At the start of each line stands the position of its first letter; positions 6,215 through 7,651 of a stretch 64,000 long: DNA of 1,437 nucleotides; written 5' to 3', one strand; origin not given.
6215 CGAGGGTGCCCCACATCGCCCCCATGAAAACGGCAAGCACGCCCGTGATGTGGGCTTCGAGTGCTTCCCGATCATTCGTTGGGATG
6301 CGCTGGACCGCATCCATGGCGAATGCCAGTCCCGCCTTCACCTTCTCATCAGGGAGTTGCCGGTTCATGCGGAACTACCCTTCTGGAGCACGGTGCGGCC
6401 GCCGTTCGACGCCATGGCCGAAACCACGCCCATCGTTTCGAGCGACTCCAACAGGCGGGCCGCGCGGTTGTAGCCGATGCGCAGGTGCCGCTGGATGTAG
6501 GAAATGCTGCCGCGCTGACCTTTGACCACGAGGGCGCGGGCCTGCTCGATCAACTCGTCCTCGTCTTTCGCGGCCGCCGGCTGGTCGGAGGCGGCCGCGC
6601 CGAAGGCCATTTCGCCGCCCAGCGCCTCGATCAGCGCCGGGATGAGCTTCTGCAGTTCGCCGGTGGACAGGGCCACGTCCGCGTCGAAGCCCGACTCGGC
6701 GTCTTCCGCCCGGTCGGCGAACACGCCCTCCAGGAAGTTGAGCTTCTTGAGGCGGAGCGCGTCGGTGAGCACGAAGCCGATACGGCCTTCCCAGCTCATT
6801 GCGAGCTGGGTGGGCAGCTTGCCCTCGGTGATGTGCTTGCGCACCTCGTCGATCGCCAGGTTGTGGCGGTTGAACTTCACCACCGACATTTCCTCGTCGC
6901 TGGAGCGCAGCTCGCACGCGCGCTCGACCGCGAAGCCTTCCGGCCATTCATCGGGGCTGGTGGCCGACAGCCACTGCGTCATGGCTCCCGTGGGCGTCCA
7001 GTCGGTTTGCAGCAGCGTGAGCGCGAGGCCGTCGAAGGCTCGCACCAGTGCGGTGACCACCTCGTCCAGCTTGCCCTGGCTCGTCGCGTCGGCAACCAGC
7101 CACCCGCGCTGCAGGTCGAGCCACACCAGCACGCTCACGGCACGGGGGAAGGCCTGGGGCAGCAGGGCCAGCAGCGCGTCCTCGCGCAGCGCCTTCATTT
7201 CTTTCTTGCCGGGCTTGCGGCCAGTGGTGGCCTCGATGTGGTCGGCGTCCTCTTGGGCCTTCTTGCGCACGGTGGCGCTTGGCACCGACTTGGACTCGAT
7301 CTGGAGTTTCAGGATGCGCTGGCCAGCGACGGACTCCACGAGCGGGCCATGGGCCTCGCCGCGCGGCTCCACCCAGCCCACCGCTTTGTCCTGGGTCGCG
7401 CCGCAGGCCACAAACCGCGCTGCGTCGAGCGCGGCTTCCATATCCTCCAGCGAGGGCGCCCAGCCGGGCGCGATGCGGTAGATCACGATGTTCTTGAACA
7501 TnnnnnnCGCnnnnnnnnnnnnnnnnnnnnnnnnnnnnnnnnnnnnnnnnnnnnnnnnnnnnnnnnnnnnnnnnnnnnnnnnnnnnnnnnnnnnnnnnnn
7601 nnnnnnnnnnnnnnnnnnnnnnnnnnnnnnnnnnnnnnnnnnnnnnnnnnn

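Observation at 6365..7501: RdgC homolog fused to an FtsK-gamma (KOPS/XerD-binding) winged-helix domain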

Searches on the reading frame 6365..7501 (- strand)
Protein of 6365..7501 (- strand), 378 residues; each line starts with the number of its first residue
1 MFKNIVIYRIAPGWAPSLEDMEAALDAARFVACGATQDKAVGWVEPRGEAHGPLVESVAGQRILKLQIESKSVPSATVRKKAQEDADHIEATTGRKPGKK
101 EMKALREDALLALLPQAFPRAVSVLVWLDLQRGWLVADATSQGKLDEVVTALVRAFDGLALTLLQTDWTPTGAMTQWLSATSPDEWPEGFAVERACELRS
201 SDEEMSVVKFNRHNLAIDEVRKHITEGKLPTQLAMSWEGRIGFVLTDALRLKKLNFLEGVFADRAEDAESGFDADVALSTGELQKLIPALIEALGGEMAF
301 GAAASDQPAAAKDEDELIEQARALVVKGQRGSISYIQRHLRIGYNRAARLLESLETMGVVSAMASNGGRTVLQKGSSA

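Call 5: search_protein_families(library=pfam, proteins=[window:6365-7501:-], max_evalue=1)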
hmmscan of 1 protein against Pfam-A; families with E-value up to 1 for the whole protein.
window:6365-7501:- (378 aa): 4 families
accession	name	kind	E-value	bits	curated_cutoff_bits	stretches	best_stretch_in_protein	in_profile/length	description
PF04381.17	RdgC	-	4e-94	315.7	25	1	2-297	3-298/298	Putative exonuclease, RdgC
PF09397.16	FtsK_gamma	-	7.3e-23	80.5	30.6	1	313-373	2-62/63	Ftsk gamma domain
PF15930.10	YdiH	-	0.033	14.8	27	1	230-263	7-40/62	Domain of unknown function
PF15191.11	Synaptonemal_3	-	0.2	12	27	1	3-45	44-86/92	Synaptonemal complex central element protein 3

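Call 6: search_protein_families(library=phrogs, proteins=[window:6365-7501:-], max_evalue=0.01)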
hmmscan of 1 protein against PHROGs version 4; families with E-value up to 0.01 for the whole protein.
window:6365-7501:- (378 aa): 12 families
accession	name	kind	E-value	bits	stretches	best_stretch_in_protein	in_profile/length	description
phrog_724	-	DNA, RNA and nucleotide metabolism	7.2e-71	239.9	1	1-297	5-299/312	exonuclease recombination-associated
phrog_13439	-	unknown function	5.4e-24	85.9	1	2-178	5-179/181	-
phrog_21369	-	unknown function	1.7e-22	81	1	156-297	9-151/154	-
phrog_13700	-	moron, auxiliary metabolic gene and host takeover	2.9e-19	70.5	1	297-375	47-125/284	FtsK/SpoIIIE-like protein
phrog_6576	-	unknown function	7.9e-17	62.6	1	304-374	157-227/325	-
phrog_22882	-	unknown function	5.8e-15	56.4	1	313-373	8-68/278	-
phrog_1358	-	moron, auxiliary metabolic gene and host takeover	2.6e-08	32.9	1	309-374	859-931/1382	FtsK/SpoIIIE-like protein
phrog_6152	-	unknown function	9.5e-08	32.5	1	311-372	275-336/355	-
phrog_36563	-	unknown function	7.2e-07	30.1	1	307-371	176-239/254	-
phrog_4212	-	unknown function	1.9e-06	28.3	1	316-373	143-200/353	-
phrog_4446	-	unknown function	7.2e-06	26.8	1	318-372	8-62/204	-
phrog_29917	-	unknown function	0.0034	18.4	1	336-362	2-28/39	-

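Call 7: search_solved_structures(query=window:6365-7501:-, max_evalue=0.01, show_alignments=3)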
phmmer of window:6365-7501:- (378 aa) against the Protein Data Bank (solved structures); distinct sequences matched with E-value up to 0.01: 8.
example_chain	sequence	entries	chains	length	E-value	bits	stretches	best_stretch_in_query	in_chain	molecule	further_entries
2owl_A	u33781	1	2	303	1.2e-43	153.1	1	2-297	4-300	Recombination-associated protein rdgC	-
2owy_A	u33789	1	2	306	1.5e-38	136.2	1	2-297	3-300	Recombination-associated protein rdgC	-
2j5o_A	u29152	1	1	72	1.2e-12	51.1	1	312-373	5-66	DNA TRANSLOCASE FTSK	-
2ve8_A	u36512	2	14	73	1.2e-12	51.1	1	312-373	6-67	DNA TRANSLOCASE FTSK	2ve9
2j5p_A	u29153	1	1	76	5.2e-12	48.9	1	311-373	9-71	DNA TRANSLOCASE FTSK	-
2iut_A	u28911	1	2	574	7.2e-12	48.5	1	290-372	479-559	DNA TRANSLOCASE FTSK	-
5dcf_A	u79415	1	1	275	8.5e-12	48.2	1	296-373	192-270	Tyrosine recombinase XerD,DNA translocase FtsK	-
2ius_A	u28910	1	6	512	1.3e-10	44.4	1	310-372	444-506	DNA TRANSLOCASE FTSK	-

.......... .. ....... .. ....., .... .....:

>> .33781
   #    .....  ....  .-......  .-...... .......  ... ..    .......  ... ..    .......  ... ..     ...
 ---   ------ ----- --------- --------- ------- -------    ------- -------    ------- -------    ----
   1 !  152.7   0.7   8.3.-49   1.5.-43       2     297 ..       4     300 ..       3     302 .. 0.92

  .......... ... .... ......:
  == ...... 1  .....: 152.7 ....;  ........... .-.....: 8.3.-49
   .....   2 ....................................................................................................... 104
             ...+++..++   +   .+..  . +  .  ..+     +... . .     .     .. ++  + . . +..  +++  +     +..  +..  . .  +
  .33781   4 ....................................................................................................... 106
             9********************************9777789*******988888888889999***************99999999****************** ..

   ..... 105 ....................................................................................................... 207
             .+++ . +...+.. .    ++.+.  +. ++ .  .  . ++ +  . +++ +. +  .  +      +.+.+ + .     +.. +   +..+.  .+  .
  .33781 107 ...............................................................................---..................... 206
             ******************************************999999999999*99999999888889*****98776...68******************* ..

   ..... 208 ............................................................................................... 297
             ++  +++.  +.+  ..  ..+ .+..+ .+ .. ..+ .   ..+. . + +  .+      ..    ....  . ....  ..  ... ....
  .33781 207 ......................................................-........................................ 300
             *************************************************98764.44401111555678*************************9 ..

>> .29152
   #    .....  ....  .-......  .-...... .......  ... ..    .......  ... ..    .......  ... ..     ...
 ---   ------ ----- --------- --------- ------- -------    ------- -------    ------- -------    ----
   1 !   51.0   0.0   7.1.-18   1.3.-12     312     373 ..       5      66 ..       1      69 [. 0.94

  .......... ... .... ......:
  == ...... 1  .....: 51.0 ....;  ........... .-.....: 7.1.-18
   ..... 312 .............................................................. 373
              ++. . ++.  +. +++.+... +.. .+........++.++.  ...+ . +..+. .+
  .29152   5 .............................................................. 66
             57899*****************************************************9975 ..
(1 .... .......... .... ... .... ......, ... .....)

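Call 12: search_dna_similar(query=window:6365-7501:-, collection=phages, mode=protein, max_rows=40)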
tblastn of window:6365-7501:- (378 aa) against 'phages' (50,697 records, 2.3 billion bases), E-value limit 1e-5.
Records with a match: 362; places in all: 362; records where one place covers at least 80% of the query: 147.
Best place of each record, by identity: 60-80% 5; <60% 357.
By first word of the organism name: Vibrio 209; Pseudomonas 49; Escherichia 19; Klebsiella 11; Salmonella 9; Achromobacter 6; Bacteriophage 5; Aeromonas 5; Ralstonia 5; Listeria 5; and 27 more.
By host as written in the record: - 200; Pseudomonas aeruginosa 25; Vibrio crassostreae 9; Vibrio parahaemolyticus 9; Escherichia coli 9; Klebsiella pneumoniae 8; Listeria monocytogenes 5; Pseudomonas aeruginosa PAO1 4; and 62 more.
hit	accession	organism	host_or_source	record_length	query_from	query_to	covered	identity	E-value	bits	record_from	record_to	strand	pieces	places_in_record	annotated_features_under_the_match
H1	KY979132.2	Acidovorax phage ACP17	Acidovorax citrulli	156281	1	297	79%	50.2%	7e-90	301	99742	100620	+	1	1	DNA recombination-dependent growth factor C | hypothetical protein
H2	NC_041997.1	Acidovorax phage ACP17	Acidovorax citrulli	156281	1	297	79%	50.2%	7e-90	301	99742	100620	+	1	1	exonuclease recombination-associated | hypothetical protein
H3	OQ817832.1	Achromobacter phage CF418P1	Achromobacter sp.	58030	1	372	98%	37.8%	2e-63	225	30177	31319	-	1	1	DNA translocase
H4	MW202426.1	Caudoviricetes sp.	Manatee Spring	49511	1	295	78%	43.7%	1e-71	248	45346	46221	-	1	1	recombination associated protein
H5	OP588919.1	Curvibacter phage PCA1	Curvibacter sp. AEP1.3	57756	1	298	79%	43.2%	1e-71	248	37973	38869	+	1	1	exonuclease recombination-associated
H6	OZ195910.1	Vibrio phage K478b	Seawater and oysters mix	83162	2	372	98%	32.8%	4e-51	189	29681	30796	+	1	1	exonuclease recombination-associated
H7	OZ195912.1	Vibrio phage K478a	Seawater and oysters mix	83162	2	372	98%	32.8%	4e-51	189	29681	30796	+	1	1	exonuclease recombination-associated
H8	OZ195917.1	Vibrio phage K468a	Seawater and oysters mix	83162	2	372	98%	32.8%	4e-51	189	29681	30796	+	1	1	exonuclease recombination-associated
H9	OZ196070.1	Vibrio phage K449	Seawater and oysters mix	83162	2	372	98%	32.8%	4e-51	189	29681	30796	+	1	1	exonuclease recombination-associated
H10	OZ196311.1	Vibrio phage K473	Seawater and oysters mix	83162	2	372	98%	32.8%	4e-51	189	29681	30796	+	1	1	exonuclease recombination-associated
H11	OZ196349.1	Vibrio phage K381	Seawater and oysters mix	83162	2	372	98%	32.8%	4e-51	189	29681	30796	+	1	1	exonuclease recombination-associated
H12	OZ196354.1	Vibrio phage K376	Seawater and oysters mix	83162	2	372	98%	32.8%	4e-51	189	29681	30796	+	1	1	exonuclease recombination-associated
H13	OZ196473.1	Vibrio phage K486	Seawater and oysters mix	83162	2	372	98%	32.8%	4e-51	189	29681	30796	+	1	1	exonuclease recombination-associated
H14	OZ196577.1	Vibrio phage K405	Seawater and oysters mix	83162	2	372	98%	32.8%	4e-51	189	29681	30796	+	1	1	exonuclease recombination-associated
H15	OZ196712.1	Vibrio phage K462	Seawater and oysters mix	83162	2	372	98%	32.8%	4e-51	189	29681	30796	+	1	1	exonuclease recombination-associated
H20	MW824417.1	Vibrio phage 264E42.1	Vibrio crassostreae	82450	1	372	98%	32.6%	2e-48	181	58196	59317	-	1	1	DNA recombination-dependent growth factor C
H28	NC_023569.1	Vibrio phage SHOU24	Vibrio parahaemolyticus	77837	1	377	100%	30.4%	1e-45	173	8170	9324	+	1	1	exonuclease recombination-associated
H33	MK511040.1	Pseudomonas phage vB_Pae_CF63a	Pseudomonas aeruginosa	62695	2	372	98%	29.4%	3e-41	160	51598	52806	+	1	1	DNA recombination-dependent growth factor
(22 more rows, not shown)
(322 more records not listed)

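Call 14: find_homologous_proteins(query=window:6365-7501:-, max_evalue=1e-10)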
Query window:6365-7501:- (378 aa): 3241 proteins with E <= 1e-10 among 8000 candidates; the best 120 are listed.
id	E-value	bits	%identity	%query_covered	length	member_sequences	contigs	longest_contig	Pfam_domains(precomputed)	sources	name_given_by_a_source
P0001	2.2e-242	822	100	100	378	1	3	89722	PF04381.18,PF09397.17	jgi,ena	jgi:recombination associated protein RdgC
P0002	6.0e-171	587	87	80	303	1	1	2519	PF04381.18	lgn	-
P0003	3.2e-169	581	88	80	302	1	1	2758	PF04381.18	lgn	-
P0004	3.9e-163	561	81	82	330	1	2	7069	PF04381.18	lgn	-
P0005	5.4e-163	560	81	83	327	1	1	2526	PF04381.18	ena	-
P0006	7.8e-163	560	81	82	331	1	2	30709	PF04381.18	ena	-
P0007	7.8e-163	560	81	82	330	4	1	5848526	PF04381.18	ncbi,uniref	ncbi:recombination-associated protein RdgC [Hydrogenophaga sp. ANAO-22]|uniref:recombination-associa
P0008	1.5e-162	559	82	81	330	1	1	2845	PF04381.18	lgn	-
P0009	2.0e-162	559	81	82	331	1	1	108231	PF04381.18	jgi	-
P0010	2.2e-162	558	81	82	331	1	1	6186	PF04381.18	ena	-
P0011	2.5e-162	558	81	82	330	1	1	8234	PF04381.18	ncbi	-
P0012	2.7e-162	558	81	83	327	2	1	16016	PF04381.18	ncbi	-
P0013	4.0e-162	558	80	82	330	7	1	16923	PF04381.18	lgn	-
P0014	4.1e-162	558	81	82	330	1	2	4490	PF04381.18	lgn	-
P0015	4.9e-162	557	80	83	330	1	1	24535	PF04381.18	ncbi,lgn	-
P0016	6.3e-162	557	81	82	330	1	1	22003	PF04381.18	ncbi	-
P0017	7.1e-162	557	80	82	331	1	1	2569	PF04381.18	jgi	-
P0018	1.3e-161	556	81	82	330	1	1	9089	PF04381.18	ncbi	-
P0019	1.6e-161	556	81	82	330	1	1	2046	PF04381.18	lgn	-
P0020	1.8e-161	555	80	82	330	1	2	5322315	PF04381.18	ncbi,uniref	ncbi:recombination-associated protein RdgC [Hydrogenophaga sp. UC242_50]|uniref:recombination-associ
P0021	2.9e-161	555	80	82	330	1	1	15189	PF04381.18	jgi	-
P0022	4.8e-161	554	82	80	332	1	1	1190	PF04381.18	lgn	-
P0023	1.1e-160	553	81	80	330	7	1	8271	PF04381.18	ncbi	-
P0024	2.0e-160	552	81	81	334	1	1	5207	PF04381.18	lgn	-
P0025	2.4e-160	552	81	80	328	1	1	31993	PF04381.18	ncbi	-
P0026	3.8e-160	551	81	81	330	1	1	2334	PF04381.18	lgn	-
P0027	5.9e-160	550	82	80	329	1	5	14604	PF04381.18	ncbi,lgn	-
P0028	1.1e-159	550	79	82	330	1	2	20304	PF04381.18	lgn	-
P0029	1.6e-159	549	81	79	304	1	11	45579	PF04381.18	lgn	-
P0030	4.4e-159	548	70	99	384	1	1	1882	PF04381.18,PF09397.17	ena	-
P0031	1.3e-158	546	81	79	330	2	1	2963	PF04381.18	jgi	-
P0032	1.4e-158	546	80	82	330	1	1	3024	PF04381.18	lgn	-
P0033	1.5e-158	546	80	82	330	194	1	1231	PF04381.18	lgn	-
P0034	5.1e-158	544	81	80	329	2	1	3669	PF04381.18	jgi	-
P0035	5.6e-158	544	81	80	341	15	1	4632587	PF04381.18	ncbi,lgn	-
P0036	2.5e-157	542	79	83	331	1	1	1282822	PF04381.18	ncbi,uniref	ncbi:recombination-associated protein RdgC [Hydrogenophaga sp.]|uniref:recombination-associated prot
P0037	3.8e-157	541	80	80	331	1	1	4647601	PF04381.18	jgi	jgi:recombination associated protein RdgC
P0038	4.9e-157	541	80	82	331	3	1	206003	PF04381.18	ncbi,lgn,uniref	ncbi:recombination-associated protein RdgC [Hydrogenophaga sp.]|uniref:recombination-associated prot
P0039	1.6e-156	539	79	82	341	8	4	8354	PF04381.18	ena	-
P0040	8.7e-156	537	80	79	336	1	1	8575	PF04381.18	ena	-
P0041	1.1e-155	536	78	83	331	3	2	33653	PF04381.18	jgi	jgi:recombination associated protein RdgC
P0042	2.3e-155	535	79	81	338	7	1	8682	PF04381.18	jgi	jgi:recombination associated protein RdgC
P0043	4.0e-155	535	80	80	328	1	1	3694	PF04381.18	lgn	-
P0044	4.9e-155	534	79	80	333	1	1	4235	PF04381.18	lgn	-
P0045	1.1e-154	533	79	80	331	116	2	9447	PF04381.18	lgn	-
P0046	1.4e-154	533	81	79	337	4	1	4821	PF04381.18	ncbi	-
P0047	3.6e-154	531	78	80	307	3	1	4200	PF04381.18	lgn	-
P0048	5.1e-154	531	81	80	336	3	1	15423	PF04381.18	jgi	jgi:recombination associated protein RdgC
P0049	5.5e-154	531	79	80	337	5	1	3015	PF04381.18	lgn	-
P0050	7.2e-154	530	79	83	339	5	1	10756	PF04381.18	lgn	-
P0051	9.2e-154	530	79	81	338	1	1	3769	PF04381.18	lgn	-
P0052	1.0e-153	530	77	82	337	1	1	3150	PF04381.18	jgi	jgi:recombination associated protein RdgC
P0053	2.0e-153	529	79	81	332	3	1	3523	PF04381.18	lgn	-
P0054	2.7e-153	529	79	81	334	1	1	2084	PF04381.18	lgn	-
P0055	2.9e-153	528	77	80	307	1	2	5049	PF04381.18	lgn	-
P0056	3.4e-153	528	77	81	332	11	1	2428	PF04381.18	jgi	jgi:recombination associated protein RdgC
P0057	4.8e-153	528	78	81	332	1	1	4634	PF04381.18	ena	-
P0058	6.9e-153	527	76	81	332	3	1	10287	PF04381.18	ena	-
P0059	7.7e-153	527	77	81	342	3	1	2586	PF04381.18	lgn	-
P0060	1.6e-152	526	77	82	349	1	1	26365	PF04381.18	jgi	jgi:recombination associated protein RdgC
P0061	1.7e-152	526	76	81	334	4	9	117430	PF04381.18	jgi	jgi:recombination associated protein RdgC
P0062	2.0e-152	526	77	81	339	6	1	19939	PF04381.18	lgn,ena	-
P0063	2.1e-152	526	77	84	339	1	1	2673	PF04381.18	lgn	-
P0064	2.3e-152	525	78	79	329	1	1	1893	PF04381.18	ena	-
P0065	2.3e-152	525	80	79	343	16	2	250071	PF04381.18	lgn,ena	-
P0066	2.9e-152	525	79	79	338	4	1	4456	PF04381.18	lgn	-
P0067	2.9e-152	525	76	82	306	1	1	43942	PF04381.18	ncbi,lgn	-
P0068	3.4e-152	525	77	82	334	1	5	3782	PF04381.18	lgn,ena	-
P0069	3.5e-152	525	64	97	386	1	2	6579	PF04381.18,PF09397.17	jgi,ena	-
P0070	3.8e-152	525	76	83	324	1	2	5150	PF04381.18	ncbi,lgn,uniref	ncbi:recombination-associated protein RdgC [Hydrogenophaga sp.]|uniref:recombination-associated prot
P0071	4.1e-152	525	67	99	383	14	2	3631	PF04381.18,PF09397.17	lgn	-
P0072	5.4e-152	524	76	83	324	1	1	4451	PF04381.18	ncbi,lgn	-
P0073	6.5e-152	524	75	82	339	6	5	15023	PF04381.18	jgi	jgi:recombination associated protein RdgC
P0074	6.6e-152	524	76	82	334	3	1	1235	PF04381.18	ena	-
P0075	6.7e-152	524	77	80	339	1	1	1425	PF04381.18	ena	-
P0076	1.2e-151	523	75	83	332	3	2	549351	PF04381.18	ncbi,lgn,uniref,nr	ncbi:recombination-associated protein RdgC [Hydrogenophaga sp.]|uniref:recombination-associated prot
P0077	1.6e-151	523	75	83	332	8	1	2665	PF04381.18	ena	-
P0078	1.6e-151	523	78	80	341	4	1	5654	PF04381.18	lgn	-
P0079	1.7e-151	523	78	80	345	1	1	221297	PF04381.18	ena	-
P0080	1.9e-151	522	77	79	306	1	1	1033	PF04381.18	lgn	-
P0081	1.9e-151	522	78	80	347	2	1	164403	PF04381.18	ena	-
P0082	2.2e-151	522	79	79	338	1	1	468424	PF04381.18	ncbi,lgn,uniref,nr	ncbi:recombination-associated protein RdgC [Hydrogenophaga sp.]|uniref:recombination-associated prot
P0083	2.6e-151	522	78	80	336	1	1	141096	PF04381.18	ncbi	-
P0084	3.0e-151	522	78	80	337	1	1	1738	PF04381.18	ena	-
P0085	8.7e-151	520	65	100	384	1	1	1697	PF04381.18,PF09397.17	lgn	-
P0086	1.3e-150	520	77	81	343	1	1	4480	PF04381.18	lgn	-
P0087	1.3e-150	520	77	79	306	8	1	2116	PF04381.18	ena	-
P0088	1.3e-150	520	77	80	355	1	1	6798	PF04381.18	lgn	-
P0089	2.1e-150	519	75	82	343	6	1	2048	PF04381.18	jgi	-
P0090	5.5e-150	518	71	88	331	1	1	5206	PF04381.18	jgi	jgi:recombination associated protein RdgC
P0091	9.5e-150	517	75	82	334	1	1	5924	PF04381.18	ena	-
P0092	1.9e-149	516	75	83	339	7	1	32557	PF04381.18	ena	-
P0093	2.2e-149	516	77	79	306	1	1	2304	PF04381.18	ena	-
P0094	4.1e-149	515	75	83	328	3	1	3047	PF04381.18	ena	-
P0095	4.1e-149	515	76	80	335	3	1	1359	PF04381.18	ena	-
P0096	6.3e-149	514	76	82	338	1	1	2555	PF04381.18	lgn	-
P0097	8.5e-149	514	75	82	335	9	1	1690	PF04381.18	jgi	jgi:recombination associated protein RdgC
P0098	2.7e-148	512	64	100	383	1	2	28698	PF04381.18,PF09397.17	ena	-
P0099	6.6e-148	511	65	99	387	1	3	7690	PF04381.18,PF09397.17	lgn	-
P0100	7.7e-148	511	75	80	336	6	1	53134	PF04381.18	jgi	-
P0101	1.8e-147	509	77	82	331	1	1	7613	PF04381.18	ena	-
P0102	2.7e-147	509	77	81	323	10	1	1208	PF04381.18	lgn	-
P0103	6.0e-147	508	75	80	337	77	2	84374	PF04381.18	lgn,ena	-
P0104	4.7e-146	505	75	79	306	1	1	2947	PF04381.18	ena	-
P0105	5.8e-146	504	73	82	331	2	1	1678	PF04381.18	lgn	-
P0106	9.4e-146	504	71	88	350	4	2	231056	PF04381.18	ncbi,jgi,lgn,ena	-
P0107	1.1e-145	504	75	79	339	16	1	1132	PF04381.18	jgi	jgi:recombination associated protein RdgC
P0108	1.1e-145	504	77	80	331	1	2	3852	PF04381.18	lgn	-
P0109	1.3e-145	503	76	82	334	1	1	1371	PF04381.18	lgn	-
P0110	1.5e-145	503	76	80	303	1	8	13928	PF04381.18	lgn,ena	-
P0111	2.3e-145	502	73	82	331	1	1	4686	PF04381.18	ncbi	-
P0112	6.8e-145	501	74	82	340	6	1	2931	PF04381.18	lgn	-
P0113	7.5e-145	501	74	84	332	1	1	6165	PF04381.18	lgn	-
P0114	8.7e-145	501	74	82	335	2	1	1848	PF04381.18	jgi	-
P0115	1.1e-144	500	64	99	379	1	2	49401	PF04381.18,PF09397.17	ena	-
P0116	1.5e-144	500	74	82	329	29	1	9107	PF04381.18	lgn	-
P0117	1.5e-144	500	75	80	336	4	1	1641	PF04381.18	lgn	-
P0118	2.1e-144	499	74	80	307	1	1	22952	PF04381.18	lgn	-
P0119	3.2e-144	499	71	86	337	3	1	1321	PF04381.18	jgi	jgi:recombination associated protein RdgC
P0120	5.1e-144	498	72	84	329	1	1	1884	PF04381.18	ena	-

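Call 17: find_encoding_contigs(protein=P0001, flank=10000, max_places=4)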
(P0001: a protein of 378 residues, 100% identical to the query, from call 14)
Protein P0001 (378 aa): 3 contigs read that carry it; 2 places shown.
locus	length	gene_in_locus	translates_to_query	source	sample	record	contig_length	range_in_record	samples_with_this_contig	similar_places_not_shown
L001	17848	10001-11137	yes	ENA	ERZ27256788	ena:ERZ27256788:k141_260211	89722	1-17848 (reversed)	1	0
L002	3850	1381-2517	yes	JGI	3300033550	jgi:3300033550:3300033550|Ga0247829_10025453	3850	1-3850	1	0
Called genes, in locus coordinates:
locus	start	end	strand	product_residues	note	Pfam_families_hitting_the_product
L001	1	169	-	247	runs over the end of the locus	PF07120:DUF1376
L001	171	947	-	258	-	-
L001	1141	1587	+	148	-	-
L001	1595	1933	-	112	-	-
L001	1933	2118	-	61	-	-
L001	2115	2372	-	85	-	-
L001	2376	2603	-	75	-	PF15943:YdaS_toxin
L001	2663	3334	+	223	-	PF01381:HTH_3, PF12844:HTH_19 (weak), PF13560:HTH_31, PF00717:Peptidase_S24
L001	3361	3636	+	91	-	-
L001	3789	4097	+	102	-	-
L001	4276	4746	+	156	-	-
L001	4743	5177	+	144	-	-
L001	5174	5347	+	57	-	-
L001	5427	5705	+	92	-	-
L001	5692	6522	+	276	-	-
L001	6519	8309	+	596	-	PF09588:YqaJ (weak)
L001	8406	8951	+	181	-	PF13619:KTSC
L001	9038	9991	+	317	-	PF01145:Band_7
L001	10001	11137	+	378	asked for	PF04381:RdgC, PF09397:FtsK_gamma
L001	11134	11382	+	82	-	-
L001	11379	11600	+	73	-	-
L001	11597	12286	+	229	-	-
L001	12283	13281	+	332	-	PF07505:DUF5131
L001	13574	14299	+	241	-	-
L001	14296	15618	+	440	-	-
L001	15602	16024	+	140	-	PF24746:DUF7694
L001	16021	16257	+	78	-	PF13986:DUF4224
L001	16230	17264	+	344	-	PF22022:Phage_int_M (weak), PF00589:Phage_integrase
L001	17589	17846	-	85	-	?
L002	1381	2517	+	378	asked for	PF04381:RdgC, PF09397:FtsK_gamma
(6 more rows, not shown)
